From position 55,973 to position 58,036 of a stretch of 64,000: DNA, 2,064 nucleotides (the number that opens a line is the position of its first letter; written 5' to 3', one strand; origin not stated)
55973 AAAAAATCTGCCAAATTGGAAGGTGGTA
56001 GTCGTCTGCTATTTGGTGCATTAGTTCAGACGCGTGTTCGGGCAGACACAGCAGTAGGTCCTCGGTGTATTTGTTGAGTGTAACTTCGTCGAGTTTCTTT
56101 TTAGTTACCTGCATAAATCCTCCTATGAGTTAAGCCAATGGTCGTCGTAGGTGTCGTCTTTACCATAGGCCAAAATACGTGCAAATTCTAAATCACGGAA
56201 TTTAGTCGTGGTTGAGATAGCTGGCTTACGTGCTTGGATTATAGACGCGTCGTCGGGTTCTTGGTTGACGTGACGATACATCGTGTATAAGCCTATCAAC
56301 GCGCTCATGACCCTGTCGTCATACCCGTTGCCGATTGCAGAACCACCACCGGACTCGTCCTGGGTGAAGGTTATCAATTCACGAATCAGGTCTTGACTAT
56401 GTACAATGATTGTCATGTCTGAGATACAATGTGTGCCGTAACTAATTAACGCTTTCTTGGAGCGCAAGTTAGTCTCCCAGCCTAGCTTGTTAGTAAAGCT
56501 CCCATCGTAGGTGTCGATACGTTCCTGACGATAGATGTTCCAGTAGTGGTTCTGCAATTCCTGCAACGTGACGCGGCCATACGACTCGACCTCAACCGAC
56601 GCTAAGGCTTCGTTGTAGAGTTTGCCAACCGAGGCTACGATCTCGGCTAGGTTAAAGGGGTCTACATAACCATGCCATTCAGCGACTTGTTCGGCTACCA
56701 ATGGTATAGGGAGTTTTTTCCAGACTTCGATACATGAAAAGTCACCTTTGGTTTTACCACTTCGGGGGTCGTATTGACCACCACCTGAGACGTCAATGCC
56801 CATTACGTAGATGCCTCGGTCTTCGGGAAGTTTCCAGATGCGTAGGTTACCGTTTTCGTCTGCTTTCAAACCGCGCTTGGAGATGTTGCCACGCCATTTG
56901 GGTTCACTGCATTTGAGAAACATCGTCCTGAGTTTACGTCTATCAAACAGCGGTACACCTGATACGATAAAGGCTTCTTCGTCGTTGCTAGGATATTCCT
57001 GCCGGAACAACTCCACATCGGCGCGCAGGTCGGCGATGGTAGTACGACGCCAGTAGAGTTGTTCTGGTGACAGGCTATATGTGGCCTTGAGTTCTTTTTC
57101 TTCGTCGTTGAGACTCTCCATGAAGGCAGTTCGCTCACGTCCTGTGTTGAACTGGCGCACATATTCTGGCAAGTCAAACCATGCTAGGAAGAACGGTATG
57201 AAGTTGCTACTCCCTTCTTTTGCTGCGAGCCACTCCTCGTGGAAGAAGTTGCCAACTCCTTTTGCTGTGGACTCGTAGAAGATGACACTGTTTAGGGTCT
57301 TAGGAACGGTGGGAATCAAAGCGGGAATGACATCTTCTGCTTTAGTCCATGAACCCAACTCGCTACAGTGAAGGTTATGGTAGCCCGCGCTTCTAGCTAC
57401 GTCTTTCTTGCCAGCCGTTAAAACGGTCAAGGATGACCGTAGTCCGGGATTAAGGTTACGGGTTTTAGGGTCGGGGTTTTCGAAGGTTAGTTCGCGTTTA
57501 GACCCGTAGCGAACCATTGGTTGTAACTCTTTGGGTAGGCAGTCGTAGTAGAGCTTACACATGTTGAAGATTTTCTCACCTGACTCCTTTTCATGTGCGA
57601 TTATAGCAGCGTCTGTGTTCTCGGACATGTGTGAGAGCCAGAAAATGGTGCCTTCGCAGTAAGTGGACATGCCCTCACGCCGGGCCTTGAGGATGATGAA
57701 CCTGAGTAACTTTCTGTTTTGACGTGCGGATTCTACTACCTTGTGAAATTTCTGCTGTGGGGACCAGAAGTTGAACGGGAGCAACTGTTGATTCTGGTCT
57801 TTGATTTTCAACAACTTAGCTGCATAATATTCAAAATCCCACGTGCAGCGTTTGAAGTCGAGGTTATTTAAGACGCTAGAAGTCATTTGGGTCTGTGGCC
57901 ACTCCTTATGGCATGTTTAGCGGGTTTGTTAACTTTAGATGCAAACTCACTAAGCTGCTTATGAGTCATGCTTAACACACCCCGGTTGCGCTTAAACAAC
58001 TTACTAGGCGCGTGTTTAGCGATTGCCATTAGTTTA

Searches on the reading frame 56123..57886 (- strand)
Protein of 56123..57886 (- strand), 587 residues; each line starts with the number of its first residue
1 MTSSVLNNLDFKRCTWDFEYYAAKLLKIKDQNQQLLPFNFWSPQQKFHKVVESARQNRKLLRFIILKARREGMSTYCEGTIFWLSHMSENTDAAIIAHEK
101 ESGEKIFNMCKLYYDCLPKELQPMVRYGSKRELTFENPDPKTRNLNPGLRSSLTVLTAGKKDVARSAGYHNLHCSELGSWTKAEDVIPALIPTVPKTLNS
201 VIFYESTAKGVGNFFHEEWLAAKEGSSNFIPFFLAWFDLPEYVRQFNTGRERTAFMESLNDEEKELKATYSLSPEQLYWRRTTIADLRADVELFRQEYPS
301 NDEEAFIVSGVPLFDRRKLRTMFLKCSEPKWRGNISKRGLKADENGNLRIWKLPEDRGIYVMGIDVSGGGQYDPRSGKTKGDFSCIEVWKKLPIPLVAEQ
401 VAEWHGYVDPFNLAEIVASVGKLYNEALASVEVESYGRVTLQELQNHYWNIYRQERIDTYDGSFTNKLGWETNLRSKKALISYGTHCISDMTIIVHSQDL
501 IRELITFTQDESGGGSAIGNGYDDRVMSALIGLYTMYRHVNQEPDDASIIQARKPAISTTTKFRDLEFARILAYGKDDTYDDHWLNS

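Call 8: search_protein_families(library=phrogs, proteins=[window:56123-57886:-], max_evalue=0.001)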
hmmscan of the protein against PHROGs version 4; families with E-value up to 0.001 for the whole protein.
window:56123-57886:- (587 aa): 5 families
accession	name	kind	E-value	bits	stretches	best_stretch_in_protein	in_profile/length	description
phrog_2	-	head and packaging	7.7e-24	85.4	1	30-552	257-605/807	terminase large subunit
phrog_38407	-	unknown function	1.3e-18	68.1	1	205-532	6-344/370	-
phrog_24361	-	head and packaging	8.2e-13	49.5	1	401-534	1-136/162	terminase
phrog_26724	-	unknown function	7.7e-06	26.6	1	23-125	18-112/192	-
phrog_5989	-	head and packaging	1e-05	25.8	1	11-137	114-233/347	terminase large subunit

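Call 16: search_dna_similar(query=window:56123-57886:-, collection=phages, mode=protein, max_rows=15)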
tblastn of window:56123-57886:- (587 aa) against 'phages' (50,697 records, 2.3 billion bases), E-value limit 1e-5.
Records with a match: 1759; places in all: 1760; records where one place covers at least 80% of the query: 1096.
Best place of each record, by identity: <60% 1759.
By first word of the organism name: Escherichia 532; Synechococcus 286; Vibrio 254; Stx2a-converting 83; Shigella 82; Acinetobacter 61; Cyanophage 48; Enterobacteria 43; Aeromonas 40; Klebsiella 38; and 51 more.
By host as written in the record: - 533; Escherichia coli 218; Synechococcus 99; Synechococcus sp. 26; Synechococcus sp. WH7803 22; Escherichia coli O157:H7 20; Shigella sp. 19; Escherichia coli B 19; and 368 more.
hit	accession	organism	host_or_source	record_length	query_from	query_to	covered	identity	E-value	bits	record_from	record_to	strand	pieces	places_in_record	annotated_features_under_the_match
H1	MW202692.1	Caudoviricetes sp.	Manatee Spring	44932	11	543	91%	33.2%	5e-77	272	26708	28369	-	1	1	terminase large subunit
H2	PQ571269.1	Bacteroides phage BKO1-TP3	Bacteroides koreensis HM3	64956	13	561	94%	28.3%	7e-52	198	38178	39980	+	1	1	tail spike protein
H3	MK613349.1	Roseobacter phage CRP-7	Rhodobacteraceae bacterium FZCC0042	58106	10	532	89%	29.5%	5e-59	219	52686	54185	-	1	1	terminase large subunit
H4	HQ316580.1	Vibrio phage douglas 12A4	Vibrio fischeri 12A4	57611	25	532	87%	29.0%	7e-36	150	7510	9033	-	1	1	large subunit terminase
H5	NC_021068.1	Vibrio phage douglas 12A4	Vibrio fischeri 12A4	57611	25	532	87%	29.0%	7e-36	150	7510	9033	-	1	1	large subunit terminase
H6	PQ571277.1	Bacteroides phage BS-TP4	Bacteroides salyersiae BG8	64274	13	537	89%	28.0%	2e-49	191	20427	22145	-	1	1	tail spike protein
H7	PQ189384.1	Vibrio phage 1F273_PE002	Vibrio cyclitrophicus 1F273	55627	25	532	87%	28.0%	1e-31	137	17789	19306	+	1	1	hypothetical protein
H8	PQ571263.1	Bacteroides phage BF1-TP2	Bacteroides fragilis BL19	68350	17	557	92%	25.8%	8e-42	168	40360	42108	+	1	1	tail spike protein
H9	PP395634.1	Microcystis phage Mel-JY01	Microcystis elabens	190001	10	535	90%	25.7%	8e-25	116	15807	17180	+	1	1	large terminase protein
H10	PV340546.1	Escherichia phage PhiR5_2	Escherichia coli str. K-12 substr. ...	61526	25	532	87%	26.2%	2e-28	127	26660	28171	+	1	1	terminase subunit protein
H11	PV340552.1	Escherichia phage PhiR12_3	Escherichia coli ECOR13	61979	25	532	87%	26.2%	2e-28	127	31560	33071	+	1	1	hypothetical protein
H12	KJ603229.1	Shigella phage POCJ13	Shigella flexneri 2a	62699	25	532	87%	26.2%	2e-28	127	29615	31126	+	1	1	hypothetical protein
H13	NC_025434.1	Shigella phage POCJ13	Shigella flexneri 2a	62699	25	532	87%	26.2%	2e-28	127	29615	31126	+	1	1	terminase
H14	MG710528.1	Escherichia phage GER2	Escherichia coli O117:H7 strain 23169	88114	25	532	87%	26.2%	3e-28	126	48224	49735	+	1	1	hypothetical protein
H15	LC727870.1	Stx2a-converting phage Stx2a_EH0430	-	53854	25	532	87%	25.8%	9e-29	128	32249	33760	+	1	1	record has no annotation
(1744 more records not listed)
